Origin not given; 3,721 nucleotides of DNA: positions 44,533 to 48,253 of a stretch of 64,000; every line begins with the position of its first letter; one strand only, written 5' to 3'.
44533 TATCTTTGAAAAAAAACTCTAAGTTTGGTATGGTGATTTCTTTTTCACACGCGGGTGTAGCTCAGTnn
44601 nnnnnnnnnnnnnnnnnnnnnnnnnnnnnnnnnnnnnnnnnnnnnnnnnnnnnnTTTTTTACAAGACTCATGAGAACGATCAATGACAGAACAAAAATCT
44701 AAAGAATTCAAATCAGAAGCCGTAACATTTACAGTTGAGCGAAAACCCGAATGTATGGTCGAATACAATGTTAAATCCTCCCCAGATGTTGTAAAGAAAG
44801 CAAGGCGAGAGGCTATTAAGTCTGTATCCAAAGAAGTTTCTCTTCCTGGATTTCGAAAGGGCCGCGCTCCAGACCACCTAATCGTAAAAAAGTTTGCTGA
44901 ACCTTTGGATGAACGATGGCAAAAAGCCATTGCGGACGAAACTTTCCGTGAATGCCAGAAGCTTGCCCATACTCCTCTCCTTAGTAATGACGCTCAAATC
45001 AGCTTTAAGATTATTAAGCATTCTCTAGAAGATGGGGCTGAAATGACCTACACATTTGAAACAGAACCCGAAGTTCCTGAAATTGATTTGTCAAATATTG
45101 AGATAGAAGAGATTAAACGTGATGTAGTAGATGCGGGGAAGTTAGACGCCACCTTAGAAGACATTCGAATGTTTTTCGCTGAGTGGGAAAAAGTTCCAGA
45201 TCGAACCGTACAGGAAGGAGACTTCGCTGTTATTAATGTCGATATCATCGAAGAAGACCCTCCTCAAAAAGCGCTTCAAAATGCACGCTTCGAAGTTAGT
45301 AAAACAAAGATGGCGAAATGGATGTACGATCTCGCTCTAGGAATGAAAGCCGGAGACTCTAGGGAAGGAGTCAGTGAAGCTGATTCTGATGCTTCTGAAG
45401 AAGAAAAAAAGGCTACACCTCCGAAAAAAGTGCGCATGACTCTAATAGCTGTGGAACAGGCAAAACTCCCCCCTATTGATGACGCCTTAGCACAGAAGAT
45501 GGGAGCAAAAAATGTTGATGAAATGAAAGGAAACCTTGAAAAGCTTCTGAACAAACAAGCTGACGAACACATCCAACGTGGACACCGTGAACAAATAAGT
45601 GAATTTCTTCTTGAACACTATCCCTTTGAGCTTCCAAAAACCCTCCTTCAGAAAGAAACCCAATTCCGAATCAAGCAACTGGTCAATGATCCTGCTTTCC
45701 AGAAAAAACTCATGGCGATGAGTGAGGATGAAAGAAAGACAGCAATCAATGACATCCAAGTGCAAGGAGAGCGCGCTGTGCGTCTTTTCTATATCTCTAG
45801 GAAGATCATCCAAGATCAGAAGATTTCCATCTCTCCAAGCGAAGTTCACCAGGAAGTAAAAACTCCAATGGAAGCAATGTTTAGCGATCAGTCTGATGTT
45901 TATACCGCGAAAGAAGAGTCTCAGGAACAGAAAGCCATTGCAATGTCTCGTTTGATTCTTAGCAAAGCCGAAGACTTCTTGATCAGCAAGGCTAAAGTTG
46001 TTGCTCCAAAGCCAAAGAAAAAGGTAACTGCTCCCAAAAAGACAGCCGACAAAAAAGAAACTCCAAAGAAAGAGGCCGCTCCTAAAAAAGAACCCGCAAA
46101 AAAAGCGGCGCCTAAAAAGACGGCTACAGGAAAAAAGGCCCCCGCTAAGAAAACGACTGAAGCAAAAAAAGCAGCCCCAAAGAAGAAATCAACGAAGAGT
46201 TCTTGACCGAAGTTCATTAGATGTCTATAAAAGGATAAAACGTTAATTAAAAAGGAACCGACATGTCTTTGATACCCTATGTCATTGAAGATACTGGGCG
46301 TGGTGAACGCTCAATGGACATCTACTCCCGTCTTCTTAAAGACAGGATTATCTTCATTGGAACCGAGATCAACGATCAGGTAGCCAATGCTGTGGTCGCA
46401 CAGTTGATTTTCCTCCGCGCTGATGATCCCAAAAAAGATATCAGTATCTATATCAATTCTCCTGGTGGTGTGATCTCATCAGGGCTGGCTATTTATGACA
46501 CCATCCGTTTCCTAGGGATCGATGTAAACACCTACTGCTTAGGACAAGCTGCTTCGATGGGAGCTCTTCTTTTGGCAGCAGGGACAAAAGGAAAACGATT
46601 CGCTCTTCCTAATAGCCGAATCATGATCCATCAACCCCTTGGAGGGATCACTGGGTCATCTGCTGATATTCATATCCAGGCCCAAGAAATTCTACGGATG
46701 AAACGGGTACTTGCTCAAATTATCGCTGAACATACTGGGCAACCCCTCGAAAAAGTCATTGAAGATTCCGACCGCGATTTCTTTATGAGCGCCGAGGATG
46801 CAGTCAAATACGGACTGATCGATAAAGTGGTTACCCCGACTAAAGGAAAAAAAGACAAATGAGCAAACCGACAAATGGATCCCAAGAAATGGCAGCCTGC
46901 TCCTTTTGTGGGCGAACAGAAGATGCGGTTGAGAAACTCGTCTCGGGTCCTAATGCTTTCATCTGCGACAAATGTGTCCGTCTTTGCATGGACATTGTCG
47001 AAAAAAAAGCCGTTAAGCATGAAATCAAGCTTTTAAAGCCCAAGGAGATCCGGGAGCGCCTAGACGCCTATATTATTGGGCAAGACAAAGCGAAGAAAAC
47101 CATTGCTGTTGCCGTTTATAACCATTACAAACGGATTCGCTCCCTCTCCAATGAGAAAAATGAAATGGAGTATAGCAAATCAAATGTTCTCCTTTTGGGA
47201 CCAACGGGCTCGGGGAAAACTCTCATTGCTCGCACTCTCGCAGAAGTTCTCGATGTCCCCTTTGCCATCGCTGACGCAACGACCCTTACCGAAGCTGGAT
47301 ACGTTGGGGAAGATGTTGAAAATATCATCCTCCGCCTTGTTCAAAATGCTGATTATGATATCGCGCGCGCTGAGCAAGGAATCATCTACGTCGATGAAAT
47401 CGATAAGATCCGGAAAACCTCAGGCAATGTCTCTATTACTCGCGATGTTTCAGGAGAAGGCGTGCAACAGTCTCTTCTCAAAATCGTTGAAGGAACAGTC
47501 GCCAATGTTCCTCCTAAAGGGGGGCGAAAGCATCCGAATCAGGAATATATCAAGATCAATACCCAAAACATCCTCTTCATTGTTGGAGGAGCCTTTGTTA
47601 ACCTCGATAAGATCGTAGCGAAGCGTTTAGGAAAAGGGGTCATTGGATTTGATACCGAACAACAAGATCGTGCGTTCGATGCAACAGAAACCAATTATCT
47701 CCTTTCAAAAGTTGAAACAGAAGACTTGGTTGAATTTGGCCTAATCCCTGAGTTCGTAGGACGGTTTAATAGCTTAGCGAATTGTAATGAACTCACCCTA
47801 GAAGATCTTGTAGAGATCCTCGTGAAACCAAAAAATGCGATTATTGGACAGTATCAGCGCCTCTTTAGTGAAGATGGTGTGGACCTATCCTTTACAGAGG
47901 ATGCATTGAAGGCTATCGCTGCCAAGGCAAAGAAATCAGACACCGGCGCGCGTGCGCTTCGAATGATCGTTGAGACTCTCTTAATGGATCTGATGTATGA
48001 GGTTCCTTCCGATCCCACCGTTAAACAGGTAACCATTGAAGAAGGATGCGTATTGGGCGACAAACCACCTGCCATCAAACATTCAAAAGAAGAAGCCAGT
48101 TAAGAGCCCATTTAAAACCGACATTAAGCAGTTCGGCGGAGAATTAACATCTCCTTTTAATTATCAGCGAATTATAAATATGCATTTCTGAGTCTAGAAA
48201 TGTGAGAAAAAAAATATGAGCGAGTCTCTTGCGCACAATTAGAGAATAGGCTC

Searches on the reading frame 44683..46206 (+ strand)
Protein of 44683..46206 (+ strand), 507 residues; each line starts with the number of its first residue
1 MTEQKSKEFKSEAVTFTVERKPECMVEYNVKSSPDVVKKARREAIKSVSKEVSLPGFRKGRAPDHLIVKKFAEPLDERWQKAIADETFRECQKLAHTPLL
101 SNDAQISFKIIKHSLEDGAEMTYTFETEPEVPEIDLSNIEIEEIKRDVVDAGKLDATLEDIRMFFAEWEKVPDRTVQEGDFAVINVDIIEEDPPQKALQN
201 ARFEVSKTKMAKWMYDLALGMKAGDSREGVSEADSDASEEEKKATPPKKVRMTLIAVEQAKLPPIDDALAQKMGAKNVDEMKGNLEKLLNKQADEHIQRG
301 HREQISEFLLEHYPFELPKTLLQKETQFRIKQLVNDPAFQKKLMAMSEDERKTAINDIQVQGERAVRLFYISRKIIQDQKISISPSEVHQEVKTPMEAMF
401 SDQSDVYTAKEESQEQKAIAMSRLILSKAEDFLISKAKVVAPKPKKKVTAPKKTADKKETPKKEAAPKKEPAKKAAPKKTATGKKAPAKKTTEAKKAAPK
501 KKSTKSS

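Call 8: search_protein_families(library=pfam, proteins=[window:44683-46206:+], max_evalue=0.001)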
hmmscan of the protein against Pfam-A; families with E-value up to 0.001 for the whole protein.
window:44683-46206:+ (507 aa): 2 families
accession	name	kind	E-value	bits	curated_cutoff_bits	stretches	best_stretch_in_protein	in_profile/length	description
PF05697.18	Trigger_N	-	3.4e-19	70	22.2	1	16-160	3-143/144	Bacterial trigger factor protein (TF)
PF05698.19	Trigger_C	-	1.3e-10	42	22.7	1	278-432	2-159/162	Bacterial trigger factor protein (TF) C-terminus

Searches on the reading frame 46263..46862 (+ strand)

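Call 98: search_protein_families(library=pfam, proteins=[window:46263-46862:+], max_evalue=0.0001)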
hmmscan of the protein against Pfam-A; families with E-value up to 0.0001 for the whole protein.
window:46263-46862:+ (199 aa): 1 family
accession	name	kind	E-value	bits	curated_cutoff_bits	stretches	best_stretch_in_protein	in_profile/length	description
PF00574.28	CLP_protease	-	4.4e-82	274.8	20.2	1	13-191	2-180/182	Clp protease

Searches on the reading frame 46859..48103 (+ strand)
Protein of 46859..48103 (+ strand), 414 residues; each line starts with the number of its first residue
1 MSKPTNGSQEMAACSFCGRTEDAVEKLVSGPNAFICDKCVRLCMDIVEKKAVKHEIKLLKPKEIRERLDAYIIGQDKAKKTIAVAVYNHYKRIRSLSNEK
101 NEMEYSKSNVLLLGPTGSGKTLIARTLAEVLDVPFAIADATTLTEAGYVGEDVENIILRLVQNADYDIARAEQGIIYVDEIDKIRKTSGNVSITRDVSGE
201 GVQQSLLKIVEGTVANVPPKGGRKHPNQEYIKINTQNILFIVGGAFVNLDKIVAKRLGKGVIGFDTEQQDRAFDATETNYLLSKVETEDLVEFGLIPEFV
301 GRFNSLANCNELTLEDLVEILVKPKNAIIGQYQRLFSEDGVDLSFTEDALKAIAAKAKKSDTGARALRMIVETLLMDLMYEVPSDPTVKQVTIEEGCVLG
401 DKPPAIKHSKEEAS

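Call 8: search_protein_families(library=pfam, proteins=[window:46859-48103:+], max_evalue=0.001)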
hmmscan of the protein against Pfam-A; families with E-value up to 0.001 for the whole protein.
window:46859-48103:+ (414 aa): 11 families
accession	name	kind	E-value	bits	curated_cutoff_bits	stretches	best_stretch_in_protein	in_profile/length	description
PF07724.20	AAA_2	-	6.7e-32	111.2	27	1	107-304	3-164/166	AAA domain (Cdc48 subfamily)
PF06689.19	zf-C4_ClpX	-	6.6e-17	61.6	27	1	13-48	2-38/39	ClpX C4-type zinc finger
PF00004.35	AAA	-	4.2e-13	50.3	21.2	1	110-227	1-99/131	ATPase family associated with various cellular activities (AAA)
PF10431.15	ClpB_D2-small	-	2.8e-10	40.5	21.9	1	312-389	1-74/81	C-terminal, D2-small domain, of ClpB protein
PF07728.20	AAA_5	-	4.7e-07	30.3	22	1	109-186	1-80/139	AAA domain (dynein-related subfamily)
PF00493.29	MCM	-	1.9e-05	24.3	23.3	1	64-187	18-136/224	MCM P-loop domain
PF01078.27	Mg_chelatase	-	3.1e-05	23.9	20.3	0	108-131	23-46/207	Magnesium chelatase, subunit ChlI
PF14532.12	Sigma54_activ_2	-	3.6e-05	24.5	25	1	93-186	7-83/138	Sigma-54 interaction domain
PF00158.32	Sigma54_activat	-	8.6e-05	22.7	20.2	0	91-129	6-44/168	Sigma-54 interaction domain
PF05496.18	RuvB_N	-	0.00012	22.3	27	1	68-186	6-98/159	Holliday junction DNA helicase RuvB P-loop domain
PF13401.12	AAA_22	-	0.00054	20.7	27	0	106-147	4-48/130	AAA domain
